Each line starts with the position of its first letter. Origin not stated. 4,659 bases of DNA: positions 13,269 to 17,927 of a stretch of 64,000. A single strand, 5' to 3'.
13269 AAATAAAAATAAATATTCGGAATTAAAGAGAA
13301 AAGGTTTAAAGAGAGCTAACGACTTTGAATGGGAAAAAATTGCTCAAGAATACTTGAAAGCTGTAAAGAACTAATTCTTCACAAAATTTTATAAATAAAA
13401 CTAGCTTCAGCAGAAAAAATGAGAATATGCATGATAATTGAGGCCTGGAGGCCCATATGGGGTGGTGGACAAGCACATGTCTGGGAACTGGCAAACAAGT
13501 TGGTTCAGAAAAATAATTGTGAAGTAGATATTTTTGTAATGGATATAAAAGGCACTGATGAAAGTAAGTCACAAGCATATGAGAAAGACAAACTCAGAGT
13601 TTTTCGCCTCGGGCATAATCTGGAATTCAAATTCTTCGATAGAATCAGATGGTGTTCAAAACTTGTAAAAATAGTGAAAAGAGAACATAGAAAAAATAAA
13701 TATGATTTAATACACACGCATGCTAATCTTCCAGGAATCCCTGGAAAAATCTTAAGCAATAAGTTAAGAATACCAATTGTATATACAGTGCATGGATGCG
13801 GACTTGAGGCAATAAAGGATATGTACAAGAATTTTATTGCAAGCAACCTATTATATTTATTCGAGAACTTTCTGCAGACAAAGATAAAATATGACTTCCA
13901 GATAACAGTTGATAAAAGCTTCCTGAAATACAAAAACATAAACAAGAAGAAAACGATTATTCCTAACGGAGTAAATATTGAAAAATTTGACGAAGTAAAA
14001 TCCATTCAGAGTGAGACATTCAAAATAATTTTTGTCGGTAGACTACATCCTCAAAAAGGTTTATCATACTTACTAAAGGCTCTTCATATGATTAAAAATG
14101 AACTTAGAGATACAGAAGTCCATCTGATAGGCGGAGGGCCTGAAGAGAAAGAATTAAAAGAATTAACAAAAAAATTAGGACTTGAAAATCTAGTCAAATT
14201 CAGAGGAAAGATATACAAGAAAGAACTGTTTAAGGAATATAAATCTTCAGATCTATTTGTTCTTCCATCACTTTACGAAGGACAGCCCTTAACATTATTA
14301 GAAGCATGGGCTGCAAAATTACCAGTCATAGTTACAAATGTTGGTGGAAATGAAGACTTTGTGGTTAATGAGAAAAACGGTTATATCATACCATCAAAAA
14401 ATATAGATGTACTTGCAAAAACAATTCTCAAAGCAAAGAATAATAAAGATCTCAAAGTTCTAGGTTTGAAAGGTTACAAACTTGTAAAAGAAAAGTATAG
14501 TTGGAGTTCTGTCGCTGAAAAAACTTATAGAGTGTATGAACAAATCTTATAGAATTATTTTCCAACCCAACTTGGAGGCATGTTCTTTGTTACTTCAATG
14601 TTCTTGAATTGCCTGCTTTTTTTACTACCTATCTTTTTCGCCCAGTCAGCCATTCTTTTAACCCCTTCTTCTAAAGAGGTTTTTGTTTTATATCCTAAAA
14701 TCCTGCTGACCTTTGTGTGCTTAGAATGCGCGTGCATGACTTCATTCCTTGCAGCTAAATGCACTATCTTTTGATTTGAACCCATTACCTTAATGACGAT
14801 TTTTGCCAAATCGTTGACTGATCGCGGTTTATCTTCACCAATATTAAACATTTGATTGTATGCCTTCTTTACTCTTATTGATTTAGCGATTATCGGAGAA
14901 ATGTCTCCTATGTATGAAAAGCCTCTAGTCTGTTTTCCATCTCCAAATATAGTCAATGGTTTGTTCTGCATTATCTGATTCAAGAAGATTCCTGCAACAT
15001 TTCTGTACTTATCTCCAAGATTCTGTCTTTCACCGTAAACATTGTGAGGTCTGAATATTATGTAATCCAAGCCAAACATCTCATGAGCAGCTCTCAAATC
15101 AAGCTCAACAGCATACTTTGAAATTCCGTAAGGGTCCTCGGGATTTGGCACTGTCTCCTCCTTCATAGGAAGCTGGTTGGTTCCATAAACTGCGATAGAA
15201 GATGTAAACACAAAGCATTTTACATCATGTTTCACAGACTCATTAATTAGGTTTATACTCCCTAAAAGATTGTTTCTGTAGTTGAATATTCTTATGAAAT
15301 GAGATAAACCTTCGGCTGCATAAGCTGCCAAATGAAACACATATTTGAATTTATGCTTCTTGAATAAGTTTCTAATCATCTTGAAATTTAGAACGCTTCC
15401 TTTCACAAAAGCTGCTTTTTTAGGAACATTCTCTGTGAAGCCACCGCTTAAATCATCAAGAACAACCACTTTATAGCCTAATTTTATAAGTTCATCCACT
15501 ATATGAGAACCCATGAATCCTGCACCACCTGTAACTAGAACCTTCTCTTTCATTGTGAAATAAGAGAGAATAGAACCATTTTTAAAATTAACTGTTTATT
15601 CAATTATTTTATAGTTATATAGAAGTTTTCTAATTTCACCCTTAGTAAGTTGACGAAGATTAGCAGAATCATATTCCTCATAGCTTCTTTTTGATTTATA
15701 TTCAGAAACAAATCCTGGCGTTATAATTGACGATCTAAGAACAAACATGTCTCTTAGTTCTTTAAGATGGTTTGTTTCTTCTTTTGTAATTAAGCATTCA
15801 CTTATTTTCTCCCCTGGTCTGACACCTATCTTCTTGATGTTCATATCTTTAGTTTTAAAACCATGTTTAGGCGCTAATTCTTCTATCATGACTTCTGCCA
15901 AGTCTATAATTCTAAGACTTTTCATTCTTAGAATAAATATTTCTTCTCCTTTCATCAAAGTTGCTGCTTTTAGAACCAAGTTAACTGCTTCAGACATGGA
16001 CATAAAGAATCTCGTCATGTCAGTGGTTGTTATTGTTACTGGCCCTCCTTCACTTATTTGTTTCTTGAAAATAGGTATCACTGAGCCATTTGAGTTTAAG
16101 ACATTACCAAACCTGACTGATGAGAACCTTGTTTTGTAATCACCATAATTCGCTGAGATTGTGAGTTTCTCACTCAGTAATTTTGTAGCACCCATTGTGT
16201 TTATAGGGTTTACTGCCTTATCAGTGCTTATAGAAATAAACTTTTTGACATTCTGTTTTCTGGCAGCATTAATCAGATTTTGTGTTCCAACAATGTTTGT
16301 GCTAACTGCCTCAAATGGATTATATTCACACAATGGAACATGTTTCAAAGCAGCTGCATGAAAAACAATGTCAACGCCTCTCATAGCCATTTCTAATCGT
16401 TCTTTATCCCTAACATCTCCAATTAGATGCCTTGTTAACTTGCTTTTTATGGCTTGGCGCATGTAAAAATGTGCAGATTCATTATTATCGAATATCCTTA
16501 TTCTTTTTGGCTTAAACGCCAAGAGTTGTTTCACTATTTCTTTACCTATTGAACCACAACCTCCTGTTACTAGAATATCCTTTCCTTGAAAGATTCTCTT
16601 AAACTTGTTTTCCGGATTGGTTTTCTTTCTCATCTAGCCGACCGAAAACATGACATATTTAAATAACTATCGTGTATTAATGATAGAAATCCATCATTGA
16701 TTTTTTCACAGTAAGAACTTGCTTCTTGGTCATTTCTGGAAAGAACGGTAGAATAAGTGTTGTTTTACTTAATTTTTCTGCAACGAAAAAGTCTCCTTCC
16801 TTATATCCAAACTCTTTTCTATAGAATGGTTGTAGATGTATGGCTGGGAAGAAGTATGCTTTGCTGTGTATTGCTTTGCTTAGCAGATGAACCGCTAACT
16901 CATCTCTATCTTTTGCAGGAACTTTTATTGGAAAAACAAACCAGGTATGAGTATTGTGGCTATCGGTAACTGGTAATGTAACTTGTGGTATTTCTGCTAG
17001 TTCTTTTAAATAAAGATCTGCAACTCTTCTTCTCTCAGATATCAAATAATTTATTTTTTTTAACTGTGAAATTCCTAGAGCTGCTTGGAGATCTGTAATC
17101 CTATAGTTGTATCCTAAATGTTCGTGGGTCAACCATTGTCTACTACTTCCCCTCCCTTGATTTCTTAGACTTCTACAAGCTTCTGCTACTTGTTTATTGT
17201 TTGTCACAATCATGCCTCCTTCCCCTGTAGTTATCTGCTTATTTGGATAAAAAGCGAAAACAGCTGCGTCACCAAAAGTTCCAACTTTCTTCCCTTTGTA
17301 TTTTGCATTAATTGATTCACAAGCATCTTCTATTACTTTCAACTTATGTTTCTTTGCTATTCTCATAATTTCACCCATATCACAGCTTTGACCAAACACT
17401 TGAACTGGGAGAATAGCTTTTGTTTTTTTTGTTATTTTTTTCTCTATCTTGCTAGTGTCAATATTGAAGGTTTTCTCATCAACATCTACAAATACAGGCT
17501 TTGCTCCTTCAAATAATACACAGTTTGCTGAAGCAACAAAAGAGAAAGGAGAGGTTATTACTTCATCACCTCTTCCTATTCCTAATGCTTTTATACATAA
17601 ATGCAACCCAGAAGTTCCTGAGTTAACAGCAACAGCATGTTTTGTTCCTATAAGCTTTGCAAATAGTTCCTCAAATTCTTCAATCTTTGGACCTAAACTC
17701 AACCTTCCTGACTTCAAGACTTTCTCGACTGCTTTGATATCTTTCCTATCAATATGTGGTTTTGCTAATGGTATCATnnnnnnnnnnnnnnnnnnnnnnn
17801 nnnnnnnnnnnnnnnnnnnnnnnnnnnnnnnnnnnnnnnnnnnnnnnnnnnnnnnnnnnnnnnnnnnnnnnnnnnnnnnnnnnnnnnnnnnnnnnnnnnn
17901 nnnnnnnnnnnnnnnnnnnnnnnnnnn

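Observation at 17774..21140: Folate one-carbon module (GlyA-FolD-5-formyl-THF cyclo-ligase) embedded inside the nonulosonic-acid operon next to a formyltransferase-fold enzyme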

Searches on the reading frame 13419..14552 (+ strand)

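Call 18: search_protein_families(library=pfam, proteins=[window:13419-14552:+], max_evalue=0.0001)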
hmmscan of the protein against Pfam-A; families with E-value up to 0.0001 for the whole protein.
window:13419-14552:+ (377 aa): 6 families
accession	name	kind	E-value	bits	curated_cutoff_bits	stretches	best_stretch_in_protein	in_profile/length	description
PF00534.26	Glycos_transf_1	-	1.8e-42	145.2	26.4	1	187-345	2-161/172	Glycosyl transferases group 1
PF13692.12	Glyco_trans_1_4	-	6.1e-37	127.5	27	1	202-339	3-139/142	Glycosyl transferases group 1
PF13439.12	Glyco_transf_4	-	2.1e-16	60.8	28.5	1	14-188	1-169/170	Glycosyltransferase Family 4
PF20706.3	GT4-conflict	-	3.6e-11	43.1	26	1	191-315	187-320/385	Family 4 Glycosyltransferase in conflict systems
PF13579.12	Glyco_trans_4_4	-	2.8e-09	37.9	29.7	1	15-129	1-106/158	Glycosyl transferase 4-like domain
PF13477.12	Glyco_trans_4_2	-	6.7e-07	30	23.4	1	18-129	10-111/139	Glycosyl transferase 4-like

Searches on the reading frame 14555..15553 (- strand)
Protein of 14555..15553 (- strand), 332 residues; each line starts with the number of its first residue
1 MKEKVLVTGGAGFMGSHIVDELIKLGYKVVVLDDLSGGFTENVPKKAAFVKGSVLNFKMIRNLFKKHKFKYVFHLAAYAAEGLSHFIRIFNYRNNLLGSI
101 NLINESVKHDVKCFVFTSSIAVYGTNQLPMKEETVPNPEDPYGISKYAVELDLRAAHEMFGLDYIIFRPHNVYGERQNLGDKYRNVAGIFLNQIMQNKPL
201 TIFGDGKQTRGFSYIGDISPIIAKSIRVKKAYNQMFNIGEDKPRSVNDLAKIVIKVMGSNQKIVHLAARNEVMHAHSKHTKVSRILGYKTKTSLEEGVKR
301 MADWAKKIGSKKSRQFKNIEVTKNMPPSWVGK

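Call 4: search_protein_families(library=pfam, proteins=[window:14555-15553:-], max_evalue=0.01)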
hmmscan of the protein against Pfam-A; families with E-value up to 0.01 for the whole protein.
window:14555-15553:- (332 aa): 9 families
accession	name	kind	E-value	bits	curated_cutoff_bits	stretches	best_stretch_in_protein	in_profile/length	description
PF01370.27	Epimerase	-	3.2e-51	174.5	20.9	1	5-239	1-240/240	NAD dependent epimerase/dehydratase family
PF16363.11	GDP_Man_Dehyd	-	5.7e-38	131.6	27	1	6-301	1-332/332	GDP-mannose 4,6 dehydratase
PF01073.25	3Beta_HSD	-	3.2e-18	66.2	22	1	6-263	1-274/280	3-beta hydroxysteroid dehydrogenase/isomerase family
PF02719.21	Polysacc_synt_2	-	1.3e-16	61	20.2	1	5-262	1-252/293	Polysaccharide biosynthesis protein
PF04321.23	RmlD_sub_bind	-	1e-15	58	27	1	4-293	2-266/287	RmlD substrate binding domain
PF07993.18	NAD_binding_4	-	6e-09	35.9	20.1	1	92-178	109-213/258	Male sterility protein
PF13460.12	NAD_binding_10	-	1.9e-07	31.6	27.2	1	9-174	1-148/184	NAD(P)H-binding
PF05368.20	NmrA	-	0.0014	18.7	27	1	1-66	1-69/298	NmrA-like family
PF00106.31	adh_short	-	0.0033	17.4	26.6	1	4-39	2-37/195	short chain dehydrogenase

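Call 5: search_protein_families(library=ncbifam, proteins=[window:14555-15553:-], max_evalue=0.01)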
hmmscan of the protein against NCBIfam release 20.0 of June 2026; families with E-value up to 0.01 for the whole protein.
window:14555-15553:- (332 aa): 32 families (the best 25 are shown)
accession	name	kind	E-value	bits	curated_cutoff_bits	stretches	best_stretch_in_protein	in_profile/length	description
TIGR01179.1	galE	equivalog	5e-50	170.2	262.3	1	4-308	1-328/332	UDP-glucose 4-epimerase GalE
TIGR02197.1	heptose_epim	equivalog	3.8e-37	128.1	274.6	1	5-306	1-314/316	ADP-glyceromanno-heptose 6-epimerase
TIGR04180.1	EDH_00030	hypoth_equivalog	6.5e-37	127.2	475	1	5-291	1-295/297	NAD-dependent 4,6-dehydratase LegB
TIGR01181.1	dTDP_gluc_dehyt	equivalog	9.7e-36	123.4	365.1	1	4-306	1-312/321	dTDP-glucose 4,6-dehydratase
NF011728.1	PRK15181.1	equivalog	4.4e-27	95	760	1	4-305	17-337/348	Vi polysaccharide biosynthesis UDP-N-acetylglucosaminuronic acid C-4 epimerase TviC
NF007956.0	PRK10675.1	subfamily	2.1e-25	89.6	394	1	4-306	2-330/338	UDP-glucose 4-epimerase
NF047922.1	GDPFucSynFcl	equivalog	2.5e-20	73.1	500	1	2-304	2-300/308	GDP-L-fucose synthase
TIGR03466.1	HpnA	hypoth_equivalog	2.5e-17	62.8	367.65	1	4-176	2-174/327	hopanoid-associated sugar epimerase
NF007490.0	PRK10084.1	subfamily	3.2e-17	62.5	649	2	126-305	150-334/361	dTDP-glucose 4,6-dehydratase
NF008360.0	PRK11150.1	equivalog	3.4e-16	59.4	452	1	5-282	2-278/310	ADP-glyceromanno-heptose 6-epimerase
NF007582.0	PRK10217.1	equivalog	7.8e-16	58.1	698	1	3-258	2-271/355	dTDP-glucose 4,6-dehydratase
TIGR02622.1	CDP_4_6_dhtase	equivalog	1.1e-15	57.7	278.45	2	2-159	4-171/352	CDP-glucose 4,6-dehydratase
NF008872.0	PRK11908.1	equivalog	1.3e-14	54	294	1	3-278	2-292/349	bifunctional UDP-4-keto-pentose/UDP-xylose synthase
TIGR01214.1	rmlD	equivalog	2.6e-14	53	224.05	1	4-266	1-235/285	dTDP-4-dehydrorhamnose reductase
NF043036.1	ErythonDh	equivalog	2.4e-13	50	325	1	4-151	2-158/321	D-erythronate dehydrogenase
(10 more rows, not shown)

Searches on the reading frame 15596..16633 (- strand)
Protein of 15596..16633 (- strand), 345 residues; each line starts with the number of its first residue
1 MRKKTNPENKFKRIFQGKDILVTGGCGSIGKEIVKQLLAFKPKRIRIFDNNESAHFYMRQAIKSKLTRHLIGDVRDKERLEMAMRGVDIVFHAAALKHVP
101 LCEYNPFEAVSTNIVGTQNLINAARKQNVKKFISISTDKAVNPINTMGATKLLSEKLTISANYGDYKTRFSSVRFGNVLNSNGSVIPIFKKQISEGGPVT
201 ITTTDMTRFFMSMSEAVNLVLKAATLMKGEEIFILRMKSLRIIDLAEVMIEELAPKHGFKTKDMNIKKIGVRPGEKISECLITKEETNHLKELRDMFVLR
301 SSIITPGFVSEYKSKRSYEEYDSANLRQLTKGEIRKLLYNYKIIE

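Call 4: search_protein_families(library=pfam, proteins=[window:15596-16633:-], max_evalue=0.01)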
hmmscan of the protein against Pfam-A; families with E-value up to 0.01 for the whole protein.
window:15596-16633:- (345 aa): 12 families
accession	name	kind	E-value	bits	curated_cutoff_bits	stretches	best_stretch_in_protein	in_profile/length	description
PF02719.21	Polysacc_synt_2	-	2e-109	365.8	20.2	1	20-299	1-291/293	Polysaccharide biosynthesis protein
PF01073.25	3Beta_HSD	-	6.3e-25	88.2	22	1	21-186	1-165/280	3-beta hydroxysteroid dehydrogenase/isomerase family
PF01370.27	Epimerase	-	2.6e-24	86.4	20.9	1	20-226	1-227/240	NAD dependent epimerase/dehydratase family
PF16363.11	GDP_Man_Dehyd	-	1.3e-15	58.1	27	1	21-139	1-131/332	GDP-mannose 4,6 dehydratase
PF13460.12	NAD_binding_10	-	3.6e-12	47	27.2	1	24-143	1-104/184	NAD(P)H-binding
PF04321.23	RmlD_sub_bind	-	8.8e-11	41.8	27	1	19-173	2-151/287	RmlD substrate binding domain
PF05368.20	NmrA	-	7.6e-09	36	27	1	18-201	3-176/298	NmrA-like family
PF07993.18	NAD_binding_4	-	7.7e-09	35.5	20.1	1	22-146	1-145/258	Male sterility protein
PF00106.31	adh_short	-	0.00037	20.5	26.6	1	19-123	2-118/195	short chain dehydrogenase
PF02254.24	TrkA_N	-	0.00085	20.1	23.8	1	25-83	5-58/116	TrkA-N domain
PF08659.16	KR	-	0.0028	18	22.6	0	21-136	4-135/180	KR domain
PF08485.16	Polysacc_syn_2C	-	0.0035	17.4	25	1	309-344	11-47/48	Polysaccharide biosynthesis protein C-terminal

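Call 5: search_protein_families(library=ncbifam, proteins=[window:15596-16633:-], max_evalue=0.01)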
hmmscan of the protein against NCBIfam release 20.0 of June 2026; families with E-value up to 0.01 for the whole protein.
window:15596-16633:- (345 aa): 41 families (the best 25 are shown)
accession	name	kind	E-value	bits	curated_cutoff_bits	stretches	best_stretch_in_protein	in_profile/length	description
TIGR03589.1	PseB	equivalog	2e-96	322.7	407.75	1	15-305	2-285/324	UDP-N-acetylglucosamine 4,6-dehydratase (inverting)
TIGR04130.1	FnlA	equivalog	1.4e-67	228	730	1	14-343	1-330/337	UDP-N-acetylglucosamine 4,6-dehydratase/5-epimerase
TIGR04180.1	EDH_00030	hypoth_equivalog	7.7e-20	71.1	475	1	20-140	1-124/297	NAD-dependent 4,6-dehydratase LegB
TIGR01179.1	galE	equivalog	6.9e-17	61.3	262.3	1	20-179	2-177/332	UDP-glucose 4-epimerase GalE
TIGR03466.1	HpnA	hypoth_equivalog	1.3e-16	60.5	367.65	1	20-167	3-142/327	hopanoid-associated sugar epimerase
TIGR01181.1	dTDP_gluc_dehyt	equivalog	2.2e-15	56.6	365.1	1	20-149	2-137/321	dTDP-glucose 4,6-dehydratase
NF052578.1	StrlDmthSdmBMthl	equivalog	4.2e-14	53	600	1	20-151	3-126/328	sterol demethylase protein SdmB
NF042422.1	oxyalk_red_OleD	equivalog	1.6e-13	50.8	580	1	20-144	3-121/329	2-alkyl-3-oxoalkanoate reductase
TIGR02622.1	CDP_4_6_dhtase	equivalog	4.1e-13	49.2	278.45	1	14-141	1-133/352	CDP-glucose 4,6-dehydratase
NF042423.1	oxyalk_red_Shew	equivalog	1.3e-11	44.1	580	1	18-138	9-119/331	2-alkyl-3-oxoalkanoate reductase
NF007956.0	PRK10675.1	subfamily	1.7e-11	43.8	394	1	20-137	3-124/338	UDP-glucose 4-epimerase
NF041293.1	G6PDh_Azf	equivalog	4.4e-11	42.7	400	1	19-146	4-124/252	NAD-dependent glucose-6-phosphate dehydrogenase Azf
TIGR01214.1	rmlD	equivalog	1.8e-09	37.1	224.05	1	20-164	2-141/285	dTDP-4-dehydrorhamnose reductase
TIGR02197.1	heptose_epim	equivalog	1.9e-09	37.1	274.6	1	20-132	1-110/316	ADP-glyceromanno-heptose 6-epimerase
NF011728.1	PRK15181.1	equivalog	2.6e-08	33.3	760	1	10-135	8-139/348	Vi polysaccharide biosynthesis UDP-N-acetylglucosaminuronic acid C-4 epimerase TviC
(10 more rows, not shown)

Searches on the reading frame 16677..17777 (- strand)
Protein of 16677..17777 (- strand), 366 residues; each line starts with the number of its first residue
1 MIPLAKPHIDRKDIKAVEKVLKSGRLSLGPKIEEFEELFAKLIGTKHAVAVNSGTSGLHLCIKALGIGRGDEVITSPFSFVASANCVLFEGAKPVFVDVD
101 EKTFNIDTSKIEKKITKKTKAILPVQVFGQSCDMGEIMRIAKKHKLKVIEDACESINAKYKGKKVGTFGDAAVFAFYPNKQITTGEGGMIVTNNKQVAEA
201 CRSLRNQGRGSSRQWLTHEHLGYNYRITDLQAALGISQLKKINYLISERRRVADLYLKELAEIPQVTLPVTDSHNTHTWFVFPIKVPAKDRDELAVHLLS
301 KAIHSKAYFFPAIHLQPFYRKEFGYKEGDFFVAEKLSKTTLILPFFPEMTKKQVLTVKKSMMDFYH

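Call 4: search_protein_families(library=pfam, proteins=[window:16677-17777:-], max_evalue=0.01)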
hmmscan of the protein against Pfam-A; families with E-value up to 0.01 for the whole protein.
window:16677-17777:- (366 aa): 7 families
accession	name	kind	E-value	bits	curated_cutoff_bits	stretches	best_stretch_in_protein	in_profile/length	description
PF01041.23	DegT_DnrJ_EryC1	-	3.6e-131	438.1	19.8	1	8-360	2-358/360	DegT/DnrJ/EryC1/StrS aminotransferase family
PF01212.27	Beta_elim_lyase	-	6.1e-10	39.3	27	1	30-266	32-271/288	Beta-eliminating lyase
PF00155.27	Aminotran_1_2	-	1.6e-08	34.6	19.7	1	23-127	32-155/361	Aminotransferase class I and II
PF01053.26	Cys_Met_Meta_PP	-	2e-08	33.6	27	1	30-153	52-175/381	Cys/Met metabolism PLP-dependent enzyme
PF00266.25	Aminotran_5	-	9.3e-07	28.6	21.5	1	31-157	44-181/371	Aminotransferase class-V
PF01276.26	OKR_DC_1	-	0.0027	16.9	27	1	32-110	68-146/417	Orn/Lys/Arg decarboxylase, major domain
PF06338.17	ComK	-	0.0082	16.3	22.3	0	115-167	6-62/152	ComK protein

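Call 5: search_protein_families(library=ncbifam, proteins=[window:16677-17777:-], max_evalue=0.01)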
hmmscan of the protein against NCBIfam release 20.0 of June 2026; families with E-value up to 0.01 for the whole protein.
window:16677-17777:- (366 aa): 40 families (the best 25 are shown)
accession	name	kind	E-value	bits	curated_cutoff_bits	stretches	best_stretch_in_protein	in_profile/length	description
TIGR03588.1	PseC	equivalog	1.1e-108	363.6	423.5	1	1-362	1-377/380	UDP-4-amino-4,6-dideoxy-N-acetyl-beta-L-altrosamine transaminase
TIGR04181.1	NHT_00031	hypoth_equivalog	1.7e-87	293.6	420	1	2-344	1-357/359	LegC family aminotransferase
NF008658.2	PRK11658.1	equivalog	5.3e-85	285.3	631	1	2-361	5-373/379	UDP-4-amino-4-deoxy-L-arabinose aminotransferase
NF008687.0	PRK11706.1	equivalog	1e-72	245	375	1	1-365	1-374/375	dTDP-4-amino-4,6-dideoxygalactose transaminase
NF011936.0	PRK15407.1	equivalog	4.3e-70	236.6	423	2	3-210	38-253/440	lipopolysaccharide biosynthesis protein RfbH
TIGR04427.1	PLP_DesI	equivalog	9.1e-62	209.4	650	1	10-355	30-373/390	dTDP-4-dehydro-6-deoxyglucose aminotransferase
TIGR02379.1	ECA_wecE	subfamily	1e-61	208.8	434.85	1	1-365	1-375/376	dTDP-4-amino-4,6-dideoxy-D-glucose transaminase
NF005816.0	PRK07682.1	equivalog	4.5e-10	38.7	620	1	50-152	94-203/390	aminotransferase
NF004975.0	PRK06348.1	equivalog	5.9e-09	35.4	549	1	43-153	87-203/384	pyridoxal phosphate-dependent aminotransferase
NF006230.0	PRK08363.1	equivalog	1.3e-08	34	534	1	49-164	96-217/398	alanine aminotransferase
NF041364.1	GntC_guanitoxin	equivalog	2.5e-08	33.2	415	1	48-151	62-173/356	guanitoxin biosynthesis PLP-dependent (S)-gamma-hydroxy-L-arginine cyclodehydratase GntC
NF041091.1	asp_aminotase_Arch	equivalog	2.5e-07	29.9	550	1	46-152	88-200/376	aspartate aminotransferase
NF005305.0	PRK06836.1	equivalog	3.8e-07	29.7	376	1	47-123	100-175/396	pyridoxal phosphate-dependent aminotransferase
NF009079.0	PRK12414.1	subfamily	4e-07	29.4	481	1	45-123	89-167/384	methionine aminotransferase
NF005817.0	PRK07683.1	equivalog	7.9e-07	28.1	575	1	58-149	102-198/387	aminotransferase A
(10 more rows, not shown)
